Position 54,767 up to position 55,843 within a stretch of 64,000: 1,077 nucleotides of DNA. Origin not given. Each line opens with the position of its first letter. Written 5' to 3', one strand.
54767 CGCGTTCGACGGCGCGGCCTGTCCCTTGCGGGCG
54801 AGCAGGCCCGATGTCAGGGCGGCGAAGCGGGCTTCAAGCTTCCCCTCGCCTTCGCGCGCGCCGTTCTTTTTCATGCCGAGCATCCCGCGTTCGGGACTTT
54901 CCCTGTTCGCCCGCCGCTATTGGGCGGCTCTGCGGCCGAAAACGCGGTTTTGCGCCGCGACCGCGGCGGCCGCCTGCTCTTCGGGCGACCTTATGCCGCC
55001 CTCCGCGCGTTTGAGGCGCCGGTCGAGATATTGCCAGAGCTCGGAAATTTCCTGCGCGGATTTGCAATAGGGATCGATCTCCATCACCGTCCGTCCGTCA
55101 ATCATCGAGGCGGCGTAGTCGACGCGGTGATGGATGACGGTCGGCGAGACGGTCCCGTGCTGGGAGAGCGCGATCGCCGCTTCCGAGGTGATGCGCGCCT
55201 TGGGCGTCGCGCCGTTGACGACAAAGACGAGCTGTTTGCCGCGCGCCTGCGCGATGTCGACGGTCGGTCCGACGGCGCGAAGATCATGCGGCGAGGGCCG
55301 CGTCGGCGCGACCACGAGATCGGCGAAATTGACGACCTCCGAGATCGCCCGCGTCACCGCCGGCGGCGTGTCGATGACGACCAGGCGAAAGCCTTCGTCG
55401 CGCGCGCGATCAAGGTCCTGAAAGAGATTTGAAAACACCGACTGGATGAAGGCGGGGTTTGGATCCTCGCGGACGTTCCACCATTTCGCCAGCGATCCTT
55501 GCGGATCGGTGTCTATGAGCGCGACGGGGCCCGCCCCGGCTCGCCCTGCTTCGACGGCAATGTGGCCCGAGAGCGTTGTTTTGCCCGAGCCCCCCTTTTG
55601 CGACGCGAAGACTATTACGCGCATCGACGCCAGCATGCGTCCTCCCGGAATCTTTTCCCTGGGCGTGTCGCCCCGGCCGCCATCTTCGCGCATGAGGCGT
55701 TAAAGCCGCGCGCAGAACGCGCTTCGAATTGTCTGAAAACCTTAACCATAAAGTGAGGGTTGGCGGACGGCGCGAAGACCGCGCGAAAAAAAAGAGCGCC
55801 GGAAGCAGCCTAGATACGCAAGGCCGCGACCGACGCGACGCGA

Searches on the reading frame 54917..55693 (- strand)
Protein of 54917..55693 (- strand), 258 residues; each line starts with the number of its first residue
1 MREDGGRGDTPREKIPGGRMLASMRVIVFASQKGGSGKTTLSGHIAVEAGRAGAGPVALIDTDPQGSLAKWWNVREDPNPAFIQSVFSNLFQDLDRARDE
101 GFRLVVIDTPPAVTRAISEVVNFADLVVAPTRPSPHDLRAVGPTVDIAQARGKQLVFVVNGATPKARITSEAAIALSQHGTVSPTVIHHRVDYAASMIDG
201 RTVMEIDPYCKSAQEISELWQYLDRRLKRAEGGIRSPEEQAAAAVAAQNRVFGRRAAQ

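Call 10: search_protein_families(library=pfam, proteins=[window:54917-55693:-], max_evalue=0.01)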
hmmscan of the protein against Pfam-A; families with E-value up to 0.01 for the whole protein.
window:54917-55693:- (258 aa): 6 families
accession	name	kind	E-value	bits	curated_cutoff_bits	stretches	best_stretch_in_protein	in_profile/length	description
PF13614.12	AAA_31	-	2.3e-11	44.4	27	1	24-74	1-50/177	AAA domain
PF01656.29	CbiA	-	5.8e-10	39.6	25.4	1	27-151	1-54/125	CobQ/CobB/MinD/ParA nucleotide binding domain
PF09140.17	MipZ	-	1.6e-09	37.9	20.7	1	25-76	1-52/262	ATPase MipZ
PF02374.21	ArsA_ATPase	-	3.8e-06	26.8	24.3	1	27-91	3-63/305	Anion-transporting ATPase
PF07015.17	VirC1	-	2.5e-05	24.2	24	1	24-139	1-121/231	VirC1 protein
PF10609.15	ParA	-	0.0017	18.2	27.1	1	25-66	4-44/246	NUBPL iron-transfer P-loop NTPase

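Call 11: search_protein_families(library=ncbifam, proteins=[window:54917-55693:-], max_evalue=0.01)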
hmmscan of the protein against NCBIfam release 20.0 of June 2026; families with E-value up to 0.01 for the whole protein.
window:54917-55693:- (258 aa): 16 families
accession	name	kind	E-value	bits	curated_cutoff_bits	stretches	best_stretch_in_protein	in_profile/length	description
NF041546.1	ParA_partition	equivalog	5.8e-48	163.1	180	1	26-221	1-202/203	ParA family partition ATPase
TIGR03371.1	cellulose_yhjQ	equivalog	3.4e-15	56.2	157.85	2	90-225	103-243/246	cellulose biosynthesis protein BcsQ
NF041283.1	PrgP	equivalog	3.8e-06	26.4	400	1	25-68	3-46/297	ParA superfamily DNA segregation protein PrgP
TIGR03453.1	partition_RepA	equivalog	1.3e-05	24.3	348.45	1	15-74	95-153/387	plasmid partitioning protein RepA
TIGR01007.1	eps_fam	subfamily_domain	1.5e-05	24.7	108.05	1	22-67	15-59/204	polysaccharide biosynthesis tyrosine autokinase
NF010443.0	PRK13869.1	subfamily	1.7e-05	23.8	446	1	7-74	104-170/405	plasmid-partitioning protein RepA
TIGR01968.1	minD_bact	equivalog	2e-05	24.1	212.9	1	25-63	2-39/261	septum site-determining protein MinD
TIGR03815.1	CpaE_hom_Actino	equivalog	2.3e-05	23.7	154.45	1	25-67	112-153/340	septum site-determining protein Ssd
NF010423.0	PRK13849.1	equivalog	4.7e-05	22.9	313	1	24-138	1-120/231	conjugal transfer ATPase VirC1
TIGR00345.1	GET3_arsA_TRC40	subfamily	9.2e-05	22.1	135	1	31-73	3-44/299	TRC40/GET3/ArsA family transport-energizing ATPase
TIGR01969.1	minD_arch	subfamily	0.0001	21.6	201.75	1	25-63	1-38/251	cell division ATPase MinD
NF041136.1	MrpORP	equivalog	0.0023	17.3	450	1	25-66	6-46/365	iron-sulfur cluster carrier protein MrpORP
TIGR04291.1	arsen_driv_ArsA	equivalog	0.0025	16.6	650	1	28-73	6-50/565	arsenical pump-driving ATPase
NF008079.0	PRK10818.1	equivalog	0.0029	17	508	0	25-57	3-35/270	septum site-determining protein MinD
NF010259.0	PRK13705.1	equivalog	0.0031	16.5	725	0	25-68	107-150/388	plasmid-partitioning protein SopA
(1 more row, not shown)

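Call 12: find_related_loci(query=window:54917-55693:-, collection=genome_contigs, flank=10000)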
Query window:54917-55693:- (258 aa) in genome_contigs; peptide patterns used: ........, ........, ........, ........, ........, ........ (x = any residue, [..] = any of these).
135 stretches matched a pattern; 32 encode a relative of the query (tblastn E <= 1e-3); 32 distinct loci.
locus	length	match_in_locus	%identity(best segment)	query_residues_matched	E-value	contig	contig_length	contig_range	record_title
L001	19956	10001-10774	93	1-258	7e-160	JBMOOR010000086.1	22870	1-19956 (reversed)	MAG: Pseudomonadota bacterium isolate Betzabe_MAG107 MAG107_86, whole genome shotgun sequence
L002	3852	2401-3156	92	7-258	2e-161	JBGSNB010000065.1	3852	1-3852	MAG: Parvularculaceae bacterium isolate JTS-AC245 k141_347188, whole genome shotgun sequence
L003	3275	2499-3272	93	1-258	1e-163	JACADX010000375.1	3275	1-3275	MAG: Parvularculaceae bacterium isolate L.E.AP.13 k119_1840820, whole genome shotgun sequence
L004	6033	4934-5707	90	1-258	4e-157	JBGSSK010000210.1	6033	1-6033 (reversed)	MAG: Parvularculaceae bacterium isolate JTS-AC380 k141_1388066, whole genome shotgun sequence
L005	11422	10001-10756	92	7-258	9e-155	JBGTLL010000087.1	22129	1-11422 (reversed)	MAG: Parvularculaceae bacterium isolate JTS-RE336 k141_3288074, whole genome shotgun sequence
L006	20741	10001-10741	93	12-258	6e-154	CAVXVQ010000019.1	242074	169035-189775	MAG: uncultured Alphaproteobacteria bacterium isolate MFD04651.bin.2.119 genome assembly, contig: contig_5067, whole gen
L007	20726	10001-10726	94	17-258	2e-153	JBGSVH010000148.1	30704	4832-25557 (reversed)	MAG: Parvularculaceae bacterium isolate JTS-AC452 k141_4499681, whole genome shotgun sequence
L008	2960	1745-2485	94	12-258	5e-160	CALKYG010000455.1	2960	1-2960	MAG TPA_asm: uncultured Alphaproteobacteria bacterium isolate SRR6227243_bin.68_CONCOCT_v1.1_MAG genome assembly, contig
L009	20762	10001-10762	92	5-258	3e-151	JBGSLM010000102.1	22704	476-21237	MAG: Parvularculaceae bacterium isolate JTS-AC205 k141_1695242, whole genome shotgun sequence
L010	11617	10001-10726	93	17-258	4e-151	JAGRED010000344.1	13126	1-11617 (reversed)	MAG: Parvularculaceae bacterium isolate HKST-UBA12 k127_2919079, whole genome shotgun sequence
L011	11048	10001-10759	91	7-258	2e-151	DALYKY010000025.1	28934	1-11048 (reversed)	MAG TPA_asm: Parvularculaceae bacterium isolate CTOTU46659 NODE_157_length_28934_cov_14.909034, whole genome shotgun seq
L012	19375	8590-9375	87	1-258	1e-150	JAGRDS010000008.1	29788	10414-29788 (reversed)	MAG: Parvularculaceae bacterium isolate HKST-UBA11 2011-04-20_1_(paired)_contig_1042, whole genome shotgun sequence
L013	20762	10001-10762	91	6-258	9e-150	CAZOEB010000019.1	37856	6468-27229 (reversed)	MAG TPA_asm: uncultured Caulobacterales bacterium isolate binchicken_co311_233 genome assembly, contig: NODE_1841_length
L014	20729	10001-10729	92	17-258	9e-149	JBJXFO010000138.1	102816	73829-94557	MAG: Parvularculaceae bacterium isolate F1F2.bin.437 k127_5871829, whole genome shotgun sequence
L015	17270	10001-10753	92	8-258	1e-148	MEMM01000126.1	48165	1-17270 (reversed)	MAG: Alphaproteobacteria bacterium RIFCSPHIGHO2_12_FULL_63_12 rifcsphigho2_12_scaffold_5945, whole genome shotgun sequen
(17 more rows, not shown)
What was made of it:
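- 54917..55693 (-): ParA-family ATPase. It is more than 90% identical across about 20 Parvularculaceae species, so it is a conserved chromosomal gene. calls 10, 11, 12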

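Call 18: find_encoding_contigs(protein=window:54917-55693:-, flank=8000, max_places=10)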
Protein window:54917-55693:- (258 aa): 3 contigs read that carry it; 3 places shown.
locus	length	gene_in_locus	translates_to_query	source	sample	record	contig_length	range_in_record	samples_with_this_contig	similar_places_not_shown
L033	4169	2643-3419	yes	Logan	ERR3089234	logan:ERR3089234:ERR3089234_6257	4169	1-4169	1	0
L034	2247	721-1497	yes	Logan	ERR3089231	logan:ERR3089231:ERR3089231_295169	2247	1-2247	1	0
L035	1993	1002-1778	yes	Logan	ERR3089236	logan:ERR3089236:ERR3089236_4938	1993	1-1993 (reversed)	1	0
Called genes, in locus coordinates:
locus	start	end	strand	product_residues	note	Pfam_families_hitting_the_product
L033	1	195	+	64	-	?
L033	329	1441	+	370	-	PF03235:GmrSD_N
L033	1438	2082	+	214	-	PF18737:HEPN_MAE_28990, PF18735:HEPN_RiboL-PSP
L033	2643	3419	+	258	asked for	PF02374:ArsA_ATPase (faint), PF09140:MipZ (weak), PF13614:AAA_31 (weak), PF01656:CbiA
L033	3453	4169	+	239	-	?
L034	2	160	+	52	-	?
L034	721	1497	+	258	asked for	PF02374:ArsA_ATPase (faint), PF09140:MipZ (weak), PF13614:AAA_31 (weak), PF01656:CbiA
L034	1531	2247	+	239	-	?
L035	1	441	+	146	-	?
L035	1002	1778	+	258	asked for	PF02374:ArsA_ATPase (faint), PF09140:MipZ (weak), PF13614:AAA_31 (weak), PF01656:CbiA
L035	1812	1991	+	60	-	?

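Call 43: search_protein_families(library=padloc, proteins=[window:54917-55693:-], max_evalue=0.01)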
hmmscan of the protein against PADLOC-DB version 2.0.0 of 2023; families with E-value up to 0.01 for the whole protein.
window:54917-55693:- (258 aa): 0 families
